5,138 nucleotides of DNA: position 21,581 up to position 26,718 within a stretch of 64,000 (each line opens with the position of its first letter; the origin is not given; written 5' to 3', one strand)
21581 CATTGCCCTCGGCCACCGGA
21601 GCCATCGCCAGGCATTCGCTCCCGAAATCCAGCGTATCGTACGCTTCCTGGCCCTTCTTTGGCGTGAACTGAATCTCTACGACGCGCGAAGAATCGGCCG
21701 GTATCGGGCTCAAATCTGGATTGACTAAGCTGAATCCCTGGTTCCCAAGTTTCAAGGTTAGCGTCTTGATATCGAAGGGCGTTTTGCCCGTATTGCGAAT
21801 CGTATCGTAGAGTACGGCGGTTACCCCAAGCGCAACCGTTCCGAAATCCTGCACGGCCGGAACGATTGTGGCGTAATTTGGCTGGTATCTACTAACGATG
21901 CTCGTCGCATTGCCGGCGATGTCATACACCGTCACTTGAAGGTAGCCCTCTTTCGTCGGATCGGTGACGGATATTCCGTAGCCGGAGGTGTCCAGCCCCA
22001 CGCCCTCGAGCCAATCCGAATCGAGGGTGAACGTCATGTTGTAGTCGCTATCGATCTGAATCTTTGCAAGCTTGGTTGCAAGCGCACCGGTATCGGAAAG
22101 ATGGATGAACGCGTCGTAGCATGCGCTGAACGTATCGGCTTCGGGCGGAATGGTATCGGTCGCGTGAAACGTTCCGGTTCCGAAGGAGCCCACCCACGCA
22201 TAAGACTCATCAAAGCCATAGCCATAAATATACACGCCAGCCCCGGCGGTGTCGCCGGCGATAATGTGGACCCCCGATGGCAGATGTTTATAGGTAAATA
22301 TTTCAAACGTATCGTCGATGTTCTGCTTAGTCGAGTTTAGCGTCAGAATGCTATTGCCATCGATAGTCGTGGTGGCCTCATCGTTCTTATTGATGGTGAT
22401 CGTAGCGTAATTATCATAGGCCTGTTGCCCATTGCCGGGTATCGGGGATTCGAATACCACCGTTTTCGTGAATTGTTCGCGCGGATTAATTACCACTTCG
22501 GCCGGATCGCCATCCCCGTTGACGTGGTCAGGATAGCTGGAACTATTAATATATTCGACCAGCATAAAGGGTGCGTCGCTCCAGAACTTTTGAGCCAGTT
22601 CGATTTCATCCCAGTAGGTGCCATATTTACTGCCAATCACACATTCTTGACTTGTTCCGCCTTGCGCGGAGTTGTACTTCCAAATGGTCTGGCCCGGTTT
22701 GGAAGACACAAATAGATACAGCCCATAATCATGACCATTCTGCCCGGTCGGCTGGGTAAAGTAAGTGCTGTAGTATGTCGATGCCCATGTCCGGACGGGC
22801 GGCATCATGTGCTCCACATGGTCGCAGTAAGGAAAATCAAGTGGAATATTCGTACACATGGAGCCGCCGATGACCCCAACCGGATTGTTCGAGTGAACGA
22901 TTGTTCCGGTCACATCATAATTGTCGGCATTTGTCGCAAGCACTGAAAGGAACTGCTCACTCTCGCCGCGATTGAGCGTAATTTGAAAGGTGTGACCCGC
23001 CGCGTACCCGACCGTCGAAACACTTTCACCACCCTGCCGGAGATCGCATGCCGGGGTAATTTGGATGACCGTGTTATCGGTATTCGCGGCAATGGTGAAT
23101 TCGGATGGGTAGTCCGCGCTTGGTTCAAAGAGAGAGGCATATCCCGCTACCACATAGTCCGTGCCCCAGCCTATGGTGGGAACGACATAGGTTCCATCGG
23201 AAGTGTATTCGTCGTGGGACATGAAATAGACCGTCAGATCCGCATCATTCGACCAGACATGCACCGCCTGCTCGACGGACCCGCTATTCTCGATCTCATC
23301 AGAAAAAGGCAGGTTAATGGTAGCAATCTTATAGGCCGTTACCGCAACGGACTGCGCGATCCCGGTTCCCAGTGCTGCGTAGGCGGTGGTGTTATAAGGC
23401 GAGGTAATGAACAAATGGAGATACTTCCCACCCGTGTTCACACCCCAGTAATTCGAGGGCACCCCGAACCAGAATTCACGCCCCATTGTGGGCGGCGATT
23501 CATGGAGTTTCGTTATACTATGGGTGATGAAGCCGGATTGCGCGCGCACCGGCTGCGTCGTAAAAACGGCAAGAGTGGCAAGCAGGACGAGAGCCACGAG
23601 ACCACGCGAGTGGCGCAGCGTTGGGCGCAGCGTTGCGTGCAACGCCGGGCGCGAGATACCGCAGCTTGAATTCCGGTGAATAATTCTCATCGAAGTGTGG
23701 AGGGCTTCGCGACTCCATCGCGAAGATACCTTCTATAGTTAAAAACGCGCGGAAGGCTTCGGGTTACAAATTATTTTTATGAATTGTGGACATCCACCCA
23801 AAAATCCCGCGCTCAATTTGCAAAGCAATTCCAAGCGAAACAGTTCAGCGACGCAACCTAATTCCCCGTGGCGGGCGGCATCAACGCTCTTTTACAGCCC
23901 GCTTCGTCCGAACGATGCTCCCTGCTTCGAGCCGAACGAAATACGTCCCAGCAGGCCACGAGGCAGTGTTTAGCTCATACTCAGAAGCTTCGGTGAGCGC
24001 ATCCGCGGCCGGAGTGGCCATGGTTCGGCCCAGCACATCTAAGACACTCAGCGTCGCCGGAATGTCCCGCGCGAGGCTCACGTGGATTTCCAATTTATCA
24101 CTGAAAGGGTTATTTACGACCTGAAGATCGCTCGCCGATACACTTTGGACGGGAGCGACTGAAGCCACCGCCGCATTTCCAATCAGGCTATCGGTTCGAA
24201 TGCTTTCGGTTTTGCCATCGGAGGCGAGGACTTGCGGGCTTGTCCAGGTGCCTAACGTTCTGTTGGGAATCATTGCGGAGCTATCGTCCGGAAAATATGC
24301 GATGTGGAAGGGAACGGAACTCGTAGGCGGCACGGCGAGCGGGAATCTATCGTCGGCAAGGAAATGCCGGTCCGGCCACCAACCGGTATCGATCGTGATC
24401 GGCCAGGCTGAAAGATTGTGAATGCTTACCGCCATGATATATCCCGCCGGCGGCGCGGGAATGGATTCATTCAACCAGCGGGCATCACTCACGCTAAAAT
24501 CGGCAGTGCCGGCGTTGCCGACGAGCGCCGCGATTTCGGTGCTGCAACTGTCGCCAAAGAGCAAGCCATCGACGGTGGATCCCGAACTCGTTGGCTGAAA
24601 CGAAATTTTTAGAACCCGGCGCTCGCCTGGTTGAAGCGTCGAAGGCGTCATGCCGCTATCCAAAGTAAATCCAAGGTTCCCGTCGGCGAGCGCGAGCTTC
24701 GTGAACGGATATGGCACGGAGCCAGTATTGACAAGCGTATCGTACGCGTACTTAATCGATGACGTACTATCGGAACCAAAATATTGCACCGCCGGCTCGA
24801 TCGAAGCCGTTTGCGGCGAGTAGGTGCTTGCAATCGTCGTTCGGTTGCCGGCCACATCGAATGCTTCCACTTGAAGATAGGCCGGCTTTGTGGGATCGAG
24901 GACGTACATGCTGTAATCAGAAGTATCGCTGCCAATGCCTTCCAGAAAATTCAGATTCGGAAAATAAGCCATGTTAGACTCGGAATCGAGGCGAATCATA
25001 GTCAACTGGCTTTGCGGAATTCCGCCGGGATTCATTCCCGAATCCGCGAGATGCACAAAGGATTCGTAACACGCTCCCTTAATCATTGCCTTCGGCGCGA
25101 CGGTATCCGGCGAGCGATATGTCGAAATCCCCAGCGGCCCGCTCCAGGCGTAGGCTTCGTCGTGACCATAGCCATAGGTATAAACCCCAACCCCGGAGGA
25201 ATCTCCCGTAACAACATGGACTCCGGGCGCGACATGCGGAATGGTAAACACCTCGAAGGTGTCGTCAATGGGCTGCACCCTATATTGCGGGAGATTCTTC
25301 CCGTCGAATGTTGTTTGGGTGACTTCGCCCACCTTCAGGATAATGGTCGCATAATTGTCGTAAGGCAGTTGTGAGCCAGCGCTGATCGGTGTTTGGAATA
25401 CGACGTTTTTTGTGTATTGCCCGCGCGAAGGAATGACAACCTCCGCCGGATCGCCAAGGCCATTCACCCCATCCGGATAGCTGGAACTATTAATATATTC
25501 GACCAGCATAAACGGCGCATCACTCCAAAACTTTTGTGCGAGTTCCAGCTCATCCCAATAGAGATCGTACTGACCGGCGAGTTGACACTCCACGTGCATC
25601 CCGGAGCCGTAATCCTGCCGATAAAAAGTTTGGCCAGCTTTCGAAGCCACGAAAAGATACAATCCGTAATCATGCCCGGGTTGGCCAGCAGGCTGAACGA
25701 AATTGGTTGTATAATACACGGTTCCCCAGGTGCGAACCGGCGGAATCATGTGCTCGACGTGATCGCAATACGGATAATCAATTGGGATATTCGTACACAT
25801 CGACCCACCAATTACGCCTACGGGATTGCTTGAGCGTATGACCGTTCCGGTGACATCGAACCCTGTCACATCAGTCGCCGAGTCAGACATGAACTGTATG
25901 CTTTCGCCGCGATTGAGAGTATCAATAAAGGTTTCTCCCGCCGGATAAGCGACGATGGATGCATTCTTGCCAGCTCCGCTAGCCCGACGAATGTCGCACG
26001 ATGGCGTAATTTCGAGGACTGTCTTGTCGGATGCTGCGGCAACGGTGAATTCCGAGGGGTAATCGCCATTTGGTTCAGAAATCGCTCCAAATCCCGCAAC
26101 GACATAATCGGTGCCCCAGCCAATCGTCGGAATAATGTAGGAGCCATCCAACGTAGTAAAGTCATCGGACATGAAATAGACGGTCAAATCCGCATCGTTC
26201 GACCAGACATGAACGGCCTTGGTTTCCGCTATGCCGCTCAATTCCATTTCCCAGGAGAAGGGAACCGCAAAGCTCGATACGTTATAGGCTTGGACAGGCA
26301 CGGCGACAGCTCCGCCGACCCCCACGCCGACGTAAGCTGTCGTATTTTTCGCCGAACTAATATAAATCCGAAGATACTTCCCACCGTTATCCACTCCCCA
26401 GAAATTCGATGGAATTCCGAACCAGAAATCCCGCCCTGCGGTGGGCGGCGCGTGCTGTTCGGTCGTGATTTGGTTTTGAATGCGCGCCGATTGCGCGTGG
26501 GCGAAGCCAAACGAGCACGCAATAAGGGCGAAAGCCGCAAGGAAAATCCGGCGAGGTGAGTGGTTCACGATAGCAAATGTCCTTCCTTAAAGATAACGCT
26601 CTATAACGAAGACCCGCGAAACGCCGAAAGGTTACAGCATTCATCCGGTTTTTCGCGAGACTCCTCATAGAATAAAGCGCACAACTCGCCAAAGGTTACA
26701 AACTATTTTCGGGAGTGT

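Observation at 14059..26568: Origin-proximal cluster of three paralogous giant T9SS cargo proteins sharing a large N-terminal domain, plus an embedded OMP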

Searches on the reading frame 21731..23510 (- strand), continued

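Call 63: fold_search(model_id=the predicted structure, library=pdb)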
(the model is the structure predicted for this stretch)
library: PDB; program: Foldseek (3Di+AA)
matches with E <= 10: 1599; with E <= 0.001: 10
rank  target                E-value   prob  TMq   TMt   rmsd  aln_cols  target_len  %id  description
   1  7q62_B                2.4e-05  0.54  0.10  0.08  26.1       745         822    8  Structure of TEV cleaved A2ML1 dimer (A2ML1-TT dimer) (released 2022-04-20)
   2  7q5z                  7.2e-05  0.60  0.12  0.06  27.2       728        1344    8  Cryo-EM structure of native human A2ML1 (released 2022-04-20)
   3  7sqc_O0               3.9e-04  0.60  0.15  0.10  45.3       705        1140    7  Ciliary C1 central pair apparatus isolated from Chlamydomonas reinhardtii (released 2022-04-13)
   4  7q60                  4.1e-04  0.28  0.11  0.06  27.3       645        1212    8  Structure of TEV cleaved A2ML1 (A2ML1-TE) (released 2022-04-20)
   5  7q62_A                4.3e-04  0.51  0.14  0.08  28.9       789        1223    8  Structure of TEV cleaved A2ML1 dimer (A2ML1-TT dimer) (released 2022-04-20)
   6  7som_D                4.3e-04  0.41  0.13  0.06  48.4       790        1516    8  Ciliary C2 central pair apparatus isolated from Chlamydomonas reinhardtii (released 2022-04-13)
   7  7s64_A                4.5e-04  0.38  0.12  0.06  30.3       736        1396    9  Intermediate-form oocyte/egg Alpha-2-Macroglobulin (A2Moo) tetramer (released 2022-01-05)
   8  1iga_A                7.9e-04  0.66  0.10  0.12  35.1       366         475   10  MODEL OF HUMAN IGA1 DETERMINED BY SOLUTION SCATTERING CURVE-FITTING AND HOMOLOGY MODELLING (released 1999-06-15)
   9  7k0x_A                9.6e-04  0.69  0.10  0.17  24.3       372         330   10  Marsupial T cell receptor Spl_145 (released 2021-03-24)
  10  7sqc_2B               9.6e-04  0.21  0.10  0.09  54.9       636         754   10  Ciliary C1 central pair apparatus isolated from Chlamydomonas reinhardtii (released 2022-04-13)
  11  6m87_D                1.1e-03  0.96  0.12  0.24  14.2       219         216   14  Fab 10A6 in complex with MPTS (released 2019-07-03)
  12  1r70_B                1.2e-03  0.35  0.12  0.14  36.1       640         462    8  Model of human IgA2 determined by solution scattering, curve fitting and homology modelling (released 2004-10-19)
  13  5jpm_A                1.3e-03  0.18  0.10  0.09  32.7       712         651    8  Structure of the complex of human complement C4 with MASP-2 rebuilt using iMDFF (released 2016-08-10)
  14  9ijj_4K               1.6e-03  0.15  0.08  0.11  36.1       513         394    8  In situ structure of the central apparatus in mouse sperm axoneme. (released 2025-06-04)
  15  4i2x_E                2.7e-03  0.57  0.11  0.19  23.5       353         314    9  Crystal structure of Signal Regulatory Protein gamma (SIRP-gamma) in complex with FabOX117 (released 2013-12-18)
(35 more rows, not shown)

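Call 73: find_encoding_contigs(protein=P0143, flank=10000, max_places=2)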
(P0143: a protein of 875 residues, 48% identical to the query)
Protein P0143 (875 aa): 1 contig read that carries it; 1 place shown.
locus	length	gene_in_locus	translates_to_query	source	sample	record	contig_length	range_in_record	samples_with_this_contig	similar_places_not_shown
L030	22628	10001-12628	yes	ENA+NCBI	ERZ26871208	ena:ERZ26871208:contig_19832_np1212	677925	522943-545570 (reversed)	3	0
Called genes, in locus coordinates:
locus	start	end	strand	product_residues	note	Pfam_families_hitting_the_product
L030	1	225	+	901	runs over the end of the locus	PF17517:IgGFc_binding, PF18962:Por_Secre_tail (weak)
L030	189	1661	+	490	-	PF17517:IgGFc_binding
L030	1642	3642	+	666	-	PF22544:HYDIN_VesB_CFA65-like_Ig (faint), PF18962:Por_Secre_tail (weak)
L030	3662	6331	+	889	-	PF17517:IgGFc_binding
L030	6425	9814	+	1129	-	PF17517:IgGFc_binding, PF22544:HYDIN_VesB_CFA65-like_Ig (faint)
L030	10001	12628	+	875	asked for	PF17517:IgGFc_binding, PF15780:ASH (faint), PF18962:Por_Secre_tail (weak)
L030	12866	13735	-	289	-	-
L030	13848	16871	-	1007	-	PF13860:FlgD_ig (faint)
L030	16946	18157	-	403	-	PF00963:Cohesin (faint)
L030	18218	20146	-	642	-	PF13860:FlgD_ig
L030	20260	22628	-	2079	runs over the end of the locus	PF13860:FlgD_ig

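Call 74: find_encoding_contigs(protein=P0201, flank=10000, max_places=2)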
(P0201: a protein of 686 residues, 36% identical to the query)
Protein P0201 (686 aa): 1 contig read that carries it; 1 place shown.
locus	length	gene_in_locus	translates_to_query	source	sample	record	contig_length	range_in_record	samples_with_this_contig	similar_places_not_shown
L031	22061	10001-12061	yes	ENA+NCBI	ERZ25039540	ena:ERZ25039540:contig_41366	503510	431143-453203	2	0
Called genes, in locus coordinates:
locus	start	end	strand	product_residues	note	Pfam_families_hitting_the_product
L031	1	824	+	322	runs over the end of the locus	PF02606:LpxK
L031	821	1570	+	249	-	PF00117:GATase, PF07722:Peptidase_C26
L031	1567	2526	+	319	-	PF02574:S-methyl_trans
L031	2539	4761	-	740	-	PF02897:Peptidase_S9_N, PF00326:Peptidase_S9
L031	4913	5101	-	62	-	PF07432:Hc1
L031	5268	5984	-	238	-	PF02779:Transket_pyr, PF02780:Transketolase_C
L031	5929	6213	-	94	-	-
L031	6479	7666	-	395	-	PF00676:E1_dh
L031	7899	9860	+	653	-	PF00989:PAS (weak), PF08447:PAS_3, PF00989:PAS, PF13188:PAS_8 (faint), PF08448:PAS_4, PF13426:PAS_9, PF00512:HisKA, PF02518:HATPase_c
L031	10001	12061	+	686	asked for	PF17517:IgGFc_binding, PF18962:Por_Secre_tail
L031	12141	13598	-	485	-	PF02646:RmuC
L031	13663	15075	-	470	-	PF02878:PGM_PMM_I, PF02879:PGM_PMM_II, PF02880:PGM_PMM_III, PF00408:PGM_PMM_IV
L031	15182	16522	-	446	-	PF03952:Enolase_N, PF00113:Enolase_C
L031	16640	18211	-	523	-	PF01835:MG2 (faint), PF18962:Por_Secre_tail (weak)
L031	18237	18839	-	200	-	PF13431:TPR_17 (faint), PF00515:TPR_1 (faint), PF07719:TPR_2 (faint)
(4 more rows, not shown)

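Call 100: find_encoding_contigs(protein=P0124, flank=10000, max_places=2)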
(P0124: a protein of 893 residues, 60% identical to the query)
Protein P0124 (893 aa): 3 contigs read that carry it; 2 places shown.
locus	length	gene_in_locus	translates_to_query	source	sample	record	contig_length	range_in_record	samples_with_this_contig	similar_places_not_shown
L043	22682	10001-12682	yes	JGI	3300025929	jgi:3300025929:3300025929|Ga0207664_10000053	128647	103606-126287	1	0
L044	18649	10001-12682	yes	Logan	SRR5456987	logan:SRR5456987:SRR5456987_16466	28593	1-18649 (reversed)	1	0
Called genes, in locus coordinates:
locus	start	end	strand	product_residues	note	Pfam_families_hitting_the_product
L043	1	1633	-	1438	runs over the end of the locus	PF15780:ASH (faint), PF22073:Cep192_D4 (faint), PF22544:HYDIN_VesB_CFA65-like_Ig (faint), PF07610:DUF1573 (faint), PF24507:Ig_CFAP65_4th (faint), PF18962:Por_Secre_tail (weak)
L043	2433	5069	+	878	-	PF07676:PD40, PF00691:OmpA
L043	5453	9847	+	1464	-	PF17517:IgGFc_binding, PF07610:DUF1573 (faint), PF18962:Por_Secre_tail (faint)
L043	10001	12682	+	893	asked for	PF17517:IgGFc_binding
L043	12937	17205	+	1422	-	PF15780:ASH (faint), PF17517:IgGFc_binding, PF18962:Por_Secre_tail (faint), PF07610:DUF1573 (faint), PF22544:HYDIN_VesB_CFA65-like_Ig (faint)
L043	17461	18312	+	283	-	PF13568:OMP_b-brl_2 (weak)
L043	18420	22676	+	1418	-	PF17517:IgGFc_binding, PF22073:Cep192_D4 (faint), PF07610:DUF1573 (faint), PF15780:ASH, PF22544:HYDIN_VesB_CFA65-like_Ig, PF18962:Por_Secre_tail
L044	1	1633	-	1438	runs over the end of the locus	PF15780:ASH (faint), PF22073:Cep192_D4 (faint), PF22544:HYDIN_VesB_CFA65-like_Ig (faint), PF07610:DUF1573 (faint), PF24507:Ig_CFAP65_4th (faint), PF18962:Por_Secre_tail (weak)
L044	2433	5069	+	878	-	PF07676:PD40, PF00691:OmpA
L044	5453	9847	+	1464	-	PF17517:IgGFc_binding, PF07610:DUF1573 (faint), PF18962:Por_Secre_tail (faint)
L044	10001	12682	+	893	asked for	PF17517:IgGFc_binding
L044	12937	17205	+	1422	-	PF15780:ASH (faint), PF17517:IgGFc_binding, PF18962:Por_Secre_tail (faint), PF07610:DUF1573 (faint), PF22544:HYDIN_VesB_CFA65-like_Ig (faint)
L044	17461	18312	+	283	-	PF13568:OMP_b-brl_2 (weak)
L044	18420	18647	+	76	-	?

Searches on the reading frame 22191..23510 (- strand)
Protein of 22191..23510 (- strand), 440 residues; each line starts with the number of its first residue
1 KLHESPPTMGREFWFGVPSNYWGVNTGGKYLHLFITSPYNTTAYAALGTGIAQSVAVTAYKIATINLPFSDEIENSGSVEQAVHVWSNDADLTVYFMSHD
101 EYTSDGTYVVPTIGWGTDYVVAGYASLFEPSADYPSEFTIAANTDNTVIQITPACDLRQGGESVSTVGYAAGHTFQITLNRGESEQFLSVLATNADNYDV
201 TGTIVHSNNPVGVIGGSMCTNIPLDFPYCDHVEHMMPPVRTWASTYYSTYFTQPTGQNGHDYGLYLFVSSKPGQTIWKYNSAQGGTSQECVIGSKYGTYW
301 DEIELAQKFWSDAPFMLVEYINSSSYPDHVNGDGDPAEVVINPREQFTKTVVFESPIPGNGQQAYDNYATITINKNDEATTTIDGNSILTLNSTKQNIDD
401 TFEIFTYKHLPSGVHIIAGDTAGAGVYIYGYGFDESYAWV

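Call 75: search_protein_representatives(protein=window:22191-23510:-)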
Query: 440 residues. Proteins with E-value up to 0.001 (for the whole library): 4866; up to 1e-10: 2568; up to 1e-30: 139. The best 150 are listed.
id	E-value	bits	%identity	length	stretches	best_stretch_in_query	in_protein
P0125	2.3e-179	613.8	58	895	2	4-439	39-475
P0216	6.1e-178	609.1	63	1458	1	1-439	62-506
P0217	5.4e-171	586.2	65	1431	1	3-439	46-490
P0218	4.1e-139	481.1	54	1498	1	1-439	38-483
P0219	6.6e-138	477.1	52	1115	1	2-439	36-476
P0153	5.8e-137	474.0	55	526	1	3-439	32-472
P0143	1.1e-135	469.7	53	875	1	3-439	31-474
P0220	9.1e-133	460.2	52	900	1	6-439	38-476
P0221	1.9e-124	432.7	51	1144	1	1-439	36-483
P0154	3.0e-124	432.1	46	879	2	3-439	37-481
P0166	2.6e-123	429.0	51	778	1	4-439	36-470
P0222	9.8e-123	427.1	46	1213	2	3-439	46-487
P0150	2.7e-119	415.8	49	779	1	6-439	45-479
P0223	3.8e-114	398.8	48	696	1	5-439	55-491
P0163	6.3e-114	398.1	48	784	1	3-439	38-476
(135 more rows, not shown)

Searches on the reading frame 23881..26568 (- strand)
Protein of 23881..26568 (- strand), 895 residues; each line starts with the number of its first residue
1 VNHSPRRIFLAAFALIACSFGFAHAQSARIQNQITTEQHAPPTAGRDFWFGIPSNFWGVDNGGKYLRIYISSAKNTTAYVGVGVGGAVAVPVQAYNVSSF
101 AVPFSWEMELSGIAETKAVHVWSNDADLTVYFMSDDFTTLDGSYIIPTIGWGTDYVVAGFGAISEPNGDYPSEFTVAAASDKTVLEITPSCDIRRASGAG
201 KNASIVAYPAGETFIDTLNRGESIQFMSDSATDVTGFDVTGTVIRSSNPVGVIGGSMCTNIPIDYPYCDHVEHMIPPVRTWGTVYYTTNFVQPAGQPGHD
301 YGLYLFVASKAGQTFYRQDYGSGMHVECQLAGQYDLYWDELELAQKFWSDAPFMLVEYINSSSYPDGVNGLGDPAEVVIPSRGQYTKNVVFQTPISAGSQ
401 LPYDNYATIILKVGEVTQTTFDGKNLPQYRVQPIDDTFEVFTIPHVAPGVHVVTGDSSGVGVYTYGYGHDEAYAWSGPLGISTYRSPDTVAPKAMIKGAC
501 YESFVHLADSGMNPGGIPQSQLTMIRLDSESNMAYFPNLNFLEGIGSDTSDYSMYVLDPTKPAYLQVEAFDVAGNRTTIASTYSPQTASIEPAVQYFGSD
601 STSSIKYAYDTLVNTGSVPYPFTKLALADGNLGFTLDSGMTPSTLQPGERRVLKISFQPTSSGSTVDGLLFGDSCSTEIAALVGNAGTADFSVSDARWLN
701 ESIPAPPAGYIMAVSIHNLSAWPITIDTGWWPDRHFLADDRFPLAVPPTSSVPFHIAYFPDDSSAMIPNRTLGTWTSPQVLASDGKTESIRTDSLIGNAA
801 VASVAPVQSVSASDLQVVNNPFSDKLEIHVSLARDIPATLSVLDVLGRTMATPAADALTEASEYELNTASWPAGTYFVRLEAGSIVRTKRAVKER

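Call 8: search_protein_families(library=pfam, proteins=[window:23881-26568:-], max_evalue=0.1)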
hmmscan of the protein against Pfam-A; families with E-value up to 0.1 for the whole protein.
window:23881-26568:- (895 aa): 5 families
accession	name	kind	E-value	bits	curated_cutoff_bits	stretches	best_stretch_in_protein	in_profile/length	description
PF17517.7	IgGFc_binding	-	3.7e-48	164.8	25.6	1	142-466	2-297/297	IgGFc binding protein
PF18962.6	Por_Secre_tail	-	3.8e-06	27.5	27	1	820-889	4-71/75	Secretion system C-terminal sorting domain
PF15780.11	ASH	-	0.0041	17.7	27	1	597-674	16-91/98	Abnormal spindle-like microcephaly-assoc'd, ASPM-SPD-2-Hydin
PF22544.2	HYDIN_VesB_CFA65-like_Ig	-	0.035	14.8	25.5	1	611-665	26-78/100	HYDIN/CFA65/VesB-like, Ig-like domain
PF22073.2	Cep192_D4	-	0.046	14.4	35.5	0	638-673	60-94/112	Cep192 domain 4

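Call 9: search_protein_families(library=ncbifam, proteins=[window:23881-26568:-], max_evalue=0.1)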
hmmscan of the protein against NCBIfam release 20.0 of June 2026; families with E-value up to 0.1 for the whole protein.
window:23881-26568:- (895 aa): 4 families
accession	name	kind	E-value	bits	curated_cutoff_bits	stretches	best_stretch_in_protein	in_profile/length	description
TIGR04183.1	Por_Secre_tail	domain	2.9e-07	30.4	23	1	820-893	4-71/72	T9SS type A sorting domain-containing protein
NF012200.0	choice_anch_D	domain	0.0007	20.1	45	1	571-664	4-94/108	choice-of-anchor D domain-containing protein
NF038113.1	T9SSA_dep_M36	equivalog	0.0057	14.8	885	1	804-891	782-866/869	T9SS-dependent M36 family metallopeptidase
NF052323.1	T9SSA_dep_M6i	equivalog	0.091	10.6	600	0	820-884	963-1028/1043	T9SS-dependent M6-like inactivated metalloprotease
